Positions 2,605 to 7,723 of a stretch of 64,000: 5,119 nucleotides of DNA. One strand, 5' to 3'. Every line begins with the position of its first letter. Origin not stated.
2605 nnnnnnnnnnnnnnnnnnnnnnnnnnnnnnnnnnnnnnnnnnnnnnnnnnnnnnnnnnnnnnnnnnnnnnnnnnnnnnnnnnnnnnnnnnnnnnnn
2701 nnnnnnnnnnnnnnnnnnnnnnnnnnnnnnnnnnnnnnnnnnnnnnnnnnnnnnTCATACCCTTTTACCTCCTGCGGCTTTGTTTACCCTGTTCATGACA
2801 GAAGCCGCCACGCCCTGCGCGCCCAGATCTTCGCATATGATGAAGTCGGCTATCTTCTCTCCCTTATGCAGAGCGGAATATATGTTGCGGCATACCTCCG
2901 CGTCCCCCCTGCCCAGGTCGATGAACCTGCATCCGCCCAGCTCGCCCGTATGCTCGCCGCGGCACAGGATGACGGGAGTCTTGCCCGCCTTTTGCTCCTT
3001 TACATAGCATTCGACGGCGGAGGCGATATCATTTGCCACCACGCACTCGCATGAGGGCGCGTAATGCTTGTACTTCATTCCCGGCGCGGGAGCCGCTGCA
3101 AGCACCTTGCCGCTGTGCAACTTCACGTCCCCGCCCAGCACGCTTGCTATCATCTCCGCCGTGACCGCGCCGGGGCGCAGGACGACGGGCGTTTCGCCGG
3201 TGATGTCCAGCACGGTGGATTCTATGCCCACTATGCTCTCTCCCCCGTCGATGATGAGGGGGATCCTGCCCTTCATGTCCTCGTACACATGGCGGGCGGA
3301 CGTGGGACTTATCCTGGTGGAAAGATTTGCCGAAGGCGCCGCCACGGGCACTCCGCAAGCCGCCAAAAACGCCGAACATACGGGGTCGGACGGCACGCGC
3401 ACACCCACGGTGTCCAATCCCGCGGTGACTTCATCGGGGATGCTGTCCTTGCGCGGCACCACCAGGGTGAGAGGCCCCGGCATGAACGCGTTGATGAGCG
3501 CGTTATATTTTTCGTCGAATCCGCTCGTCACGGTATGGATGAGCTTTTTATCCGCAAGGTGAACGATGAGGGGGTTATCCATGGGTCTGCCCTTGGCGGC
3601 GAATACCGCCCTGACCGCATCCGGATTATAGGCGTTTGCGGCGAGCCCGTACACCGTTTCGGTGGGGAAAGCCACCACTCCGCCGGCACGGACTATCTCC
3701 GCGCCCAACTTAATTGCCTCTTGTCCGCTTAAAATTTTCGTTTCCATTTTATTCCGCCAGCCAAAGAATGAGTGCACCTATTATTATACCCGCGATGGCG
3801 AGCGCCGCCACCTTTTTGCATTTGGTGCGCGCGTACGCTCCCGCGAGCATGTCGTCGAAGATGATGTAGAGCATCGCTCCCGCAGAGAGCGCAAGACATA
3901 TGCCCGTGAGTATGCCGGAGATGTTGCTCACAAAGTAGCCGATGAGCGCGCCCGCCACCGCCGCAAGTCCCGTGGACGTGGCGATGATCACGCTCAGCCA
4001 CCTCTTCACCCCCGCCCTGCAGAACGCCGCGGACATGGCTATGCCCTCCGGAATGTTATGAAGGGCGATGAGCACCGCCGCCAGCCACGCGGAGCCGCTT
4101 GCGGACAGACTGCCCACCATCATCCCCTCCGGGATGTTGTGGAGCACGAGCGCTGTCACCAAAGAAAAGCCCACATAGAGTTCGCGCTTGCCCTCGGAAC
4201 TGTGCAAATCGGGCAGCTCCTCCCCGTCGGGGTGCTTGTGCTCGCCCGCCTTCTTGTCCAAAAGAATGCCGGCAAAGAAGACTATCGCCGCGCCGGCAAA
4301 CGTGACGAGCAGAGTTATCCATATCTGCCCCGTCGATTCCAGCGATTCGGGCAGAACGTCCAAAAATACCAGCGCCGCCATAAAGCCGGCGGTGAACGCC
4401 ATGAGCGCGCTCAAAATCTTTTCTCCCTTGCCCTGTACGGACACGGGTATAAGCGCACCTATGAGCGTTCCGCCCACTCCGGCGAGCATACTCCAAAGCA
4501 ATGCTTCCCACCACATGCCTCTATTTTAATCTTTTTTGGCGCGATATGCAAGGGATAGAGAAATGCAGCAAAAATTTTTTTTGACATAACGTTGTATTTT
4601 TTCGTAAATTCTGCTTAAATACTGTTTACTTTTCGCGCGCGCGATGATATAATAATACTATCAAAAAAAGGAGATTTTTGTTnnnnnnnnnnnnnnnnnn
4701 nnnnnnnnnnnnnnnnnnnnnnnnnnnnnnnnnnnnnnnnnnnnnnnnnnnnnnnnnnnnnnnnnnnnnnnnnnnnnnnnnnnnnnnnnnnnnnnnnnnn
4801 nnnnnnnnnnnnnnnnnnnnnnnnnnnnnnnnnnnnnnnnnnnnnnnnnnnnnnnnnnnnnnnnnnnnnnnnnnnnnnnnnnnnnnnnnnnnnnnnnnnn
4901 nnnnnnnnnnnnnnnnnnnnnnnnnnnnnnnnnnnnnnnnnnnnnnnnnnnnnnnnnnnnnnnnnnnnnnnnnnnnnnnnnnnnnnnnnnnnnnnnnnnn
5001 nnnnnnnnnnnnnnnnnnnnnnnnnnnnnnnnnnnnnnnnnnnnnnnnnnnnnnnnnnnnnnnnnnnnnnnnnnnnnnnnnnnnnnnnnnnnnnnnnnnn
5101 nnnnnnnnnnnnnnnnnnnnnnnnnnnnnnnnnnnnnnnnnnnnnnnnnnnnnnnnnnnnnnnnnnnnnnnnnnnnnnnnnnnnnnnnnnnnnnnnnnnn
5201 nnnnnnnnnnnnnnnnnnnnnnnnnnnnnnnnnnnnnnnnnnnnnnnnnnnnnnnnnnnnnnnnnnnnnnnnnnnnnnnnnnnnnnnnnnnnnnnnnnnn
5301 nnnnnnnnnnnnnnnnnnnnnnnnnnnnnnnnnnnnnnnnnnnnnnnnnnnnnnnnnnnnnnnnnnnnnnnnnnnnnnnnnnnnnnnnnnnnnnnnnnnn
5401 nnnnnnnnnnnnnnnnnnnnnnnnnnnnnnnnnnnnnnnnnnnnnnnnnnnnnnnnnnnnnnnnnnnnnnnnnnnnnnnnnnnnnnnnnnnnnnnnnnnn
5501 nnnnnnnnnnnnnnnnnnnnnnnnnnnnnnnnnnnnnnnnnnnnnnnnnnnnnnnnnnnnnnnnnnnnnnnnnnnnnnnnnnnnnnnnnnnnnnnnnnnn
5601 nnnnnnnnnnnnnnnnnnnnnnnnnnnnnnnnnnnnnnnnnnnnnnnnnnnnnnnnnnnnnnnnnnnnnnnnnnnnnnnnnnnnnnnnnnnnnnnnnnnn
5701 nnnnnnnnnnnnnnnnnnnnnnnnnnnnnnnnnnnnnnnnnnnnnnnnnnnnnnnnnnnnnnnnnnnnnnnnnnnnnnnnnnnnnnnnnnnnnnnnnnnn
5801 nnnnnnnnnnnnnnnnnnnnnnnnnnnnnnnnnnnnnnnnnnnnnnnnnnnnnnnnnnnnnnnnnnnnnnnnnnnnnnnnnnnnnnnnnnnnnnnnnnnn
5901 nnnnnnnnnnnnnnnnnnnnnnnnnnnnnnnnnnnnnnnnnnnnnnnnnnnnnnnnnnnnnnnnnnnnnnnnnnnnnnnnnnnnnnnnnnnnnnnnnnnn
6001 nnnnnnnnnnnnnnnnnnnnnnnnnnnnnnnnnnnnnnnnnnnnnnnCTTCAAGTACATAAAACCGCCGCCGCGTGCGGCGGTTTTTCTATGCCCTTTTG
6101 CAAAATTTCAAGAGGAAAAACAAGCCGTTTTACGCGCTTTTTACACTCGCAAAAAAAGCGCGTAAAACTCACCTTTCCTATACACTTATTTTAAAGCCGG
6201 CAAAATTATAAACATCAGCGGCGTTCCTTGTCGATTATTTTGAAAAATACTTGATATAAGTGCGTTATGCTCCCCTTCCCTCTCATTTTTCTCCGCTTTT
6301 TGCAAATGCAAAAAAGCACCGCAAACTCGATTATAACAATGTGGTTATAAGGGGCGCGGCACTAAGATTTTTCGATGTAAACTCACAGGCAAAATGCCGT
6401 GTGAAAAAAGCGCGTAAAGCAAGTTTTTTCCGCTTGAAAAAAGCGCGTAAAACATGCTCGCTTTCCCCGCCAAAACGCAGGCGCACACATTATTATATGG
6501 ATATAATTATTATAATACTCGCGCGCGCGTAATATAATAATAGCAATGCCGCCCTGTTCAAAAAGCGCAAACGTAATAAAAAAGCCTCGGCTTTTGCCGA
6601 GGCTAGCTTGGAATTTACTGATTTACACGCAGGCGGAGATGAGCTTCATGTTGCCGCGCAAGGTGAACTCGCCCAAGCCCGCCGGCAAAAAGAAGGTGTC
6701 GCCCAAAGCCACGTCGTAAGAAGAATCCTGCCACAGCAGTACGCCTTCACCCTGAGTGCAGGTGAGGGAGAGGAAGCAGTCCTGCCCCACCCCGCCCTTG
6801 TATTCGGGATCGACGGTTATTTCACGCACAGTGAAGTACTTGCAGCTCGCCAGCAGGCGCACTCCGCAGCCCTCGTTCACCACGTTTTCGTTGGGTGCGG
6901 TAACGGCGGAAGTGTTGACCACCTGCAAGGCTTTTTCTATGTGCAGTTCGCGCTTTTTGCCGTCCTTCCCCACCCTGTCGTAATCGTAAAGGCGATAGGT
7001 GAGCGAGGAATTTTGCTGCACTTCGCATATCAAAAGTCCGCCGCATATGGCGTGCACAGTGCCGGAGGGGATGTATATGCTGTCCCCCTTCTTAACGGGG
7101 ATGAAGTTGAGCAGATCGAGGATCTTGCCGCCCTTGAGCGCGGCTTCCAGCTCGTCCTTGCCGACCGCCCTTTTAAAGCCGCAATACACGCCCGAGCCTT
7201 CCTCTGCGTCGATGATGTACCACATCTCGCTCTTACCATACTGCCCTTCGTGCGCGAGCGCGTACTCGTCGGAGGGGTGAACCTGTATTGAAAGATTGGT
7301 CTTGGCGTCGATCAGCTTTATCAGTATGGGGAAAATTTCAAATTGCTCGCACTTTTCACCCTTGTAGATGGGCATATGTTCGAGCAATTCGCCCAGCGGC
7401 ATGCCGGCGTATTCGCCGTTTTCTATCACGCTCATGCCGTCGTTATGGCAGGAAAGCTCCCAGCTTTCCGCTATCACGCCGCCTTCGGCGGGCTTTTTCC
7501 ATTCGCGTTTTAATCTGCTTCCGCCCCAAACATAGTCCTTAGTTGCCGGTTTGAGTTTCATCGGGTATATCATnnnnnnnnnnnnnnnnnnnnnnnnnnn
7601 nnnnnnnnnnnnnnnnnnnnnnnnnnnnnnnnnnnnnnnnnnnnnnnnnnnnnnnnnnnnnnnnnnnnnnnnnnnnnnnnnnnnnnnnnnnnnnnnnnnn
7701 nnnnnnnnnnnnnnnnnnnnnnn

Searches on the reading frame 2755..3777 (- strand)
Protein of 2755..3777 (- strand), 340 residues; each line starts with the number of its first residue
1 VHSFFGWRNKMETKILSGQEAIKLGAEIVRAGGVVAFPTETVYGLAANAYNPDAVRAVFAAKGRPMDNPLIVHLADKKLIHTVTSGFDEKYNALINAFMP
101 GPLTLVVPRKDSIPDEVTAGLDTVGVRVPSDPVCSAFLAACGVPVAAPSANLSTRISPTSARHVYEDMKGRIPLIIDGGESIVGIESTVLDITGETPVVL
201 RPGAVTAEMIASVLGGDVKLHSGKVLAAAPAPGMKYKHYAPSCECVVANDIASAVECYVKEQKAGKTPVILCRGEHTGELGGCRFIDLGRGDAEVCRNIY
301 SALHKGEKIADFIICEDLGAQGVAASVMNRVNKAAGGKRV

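Call 7: search_protein_families(library=pfam, proteins=[window:2755-3777:-], max_evalue=0.001)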
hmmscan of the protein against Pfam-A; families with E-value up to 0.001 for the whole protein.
window:2755-3777:- (340 aa): 2 families
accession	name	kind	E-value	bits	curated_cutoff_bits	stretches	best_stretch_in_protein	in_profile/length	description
PF01300.24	Sua5_yciO_yrdC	-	2e-58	197.3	25.1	1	27-203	1-178/178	Telomere recombination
PF03481.19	Sua5_C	-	5.9e-22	79.1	22.9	1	205-336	1-136/136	Threonylcarbamoyl-AMP synthase, C-terminal domain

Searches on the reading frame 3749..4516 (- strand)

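Call 71: search_protein_families(library=pfam, proteins=[window:3749-4516:-], max_evalue=0.01)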
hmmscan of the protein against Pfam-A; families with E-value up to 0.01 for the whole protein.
window:3749-4516:- (255 aa): 1 family
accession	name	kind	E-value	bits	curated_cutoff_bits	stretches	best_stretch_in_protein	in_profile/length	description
PF02535.28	Zip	-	7.4e-27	94.8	35.1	2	92-252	151-320/323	ZIP Zinc transporter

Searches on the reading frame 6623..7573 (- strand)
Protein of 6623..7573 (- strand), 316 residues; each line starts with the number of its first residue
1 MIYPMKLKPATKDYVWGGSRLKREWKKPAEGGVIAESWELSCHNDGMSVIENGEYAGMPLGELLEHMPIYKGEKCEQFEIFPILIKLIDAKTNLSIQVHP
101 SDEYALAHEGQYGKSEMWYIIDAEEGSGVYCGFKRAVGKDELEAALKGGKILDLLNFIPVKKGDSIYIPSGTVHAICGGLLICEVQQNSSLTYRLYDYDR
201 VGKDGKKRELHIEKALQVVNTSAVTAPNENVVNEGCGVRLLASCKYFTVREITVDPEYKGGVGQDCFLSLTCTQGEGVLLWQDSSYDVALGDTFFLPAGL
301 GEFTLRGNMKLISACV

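Call 7: search_protein_families(library=pfam, proteins=[window:6623-7573:-], max_evalue=0.001)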
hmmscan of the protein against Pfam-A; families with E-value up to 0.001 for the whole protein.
window:6623-7573:- (316 aa): 3 families
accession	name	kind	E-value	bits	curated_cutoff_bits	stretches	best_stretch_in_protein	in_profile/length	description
PF21621.3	MPI_cupin_dom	-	6.8e-15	55.2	27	1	243-314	7-77/79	Mannose-6-phosphate isomerase, cupin domain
PF20511.4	PMI_typeI_cat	-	2.8e-12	47.4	22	1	6-105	3-107/143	Phosphomannose isomerase type I, catalytic domain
PF07883.17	Cupin_2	-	8.7e-05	22.6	27.2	0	158-175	38-55/70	Cupin domain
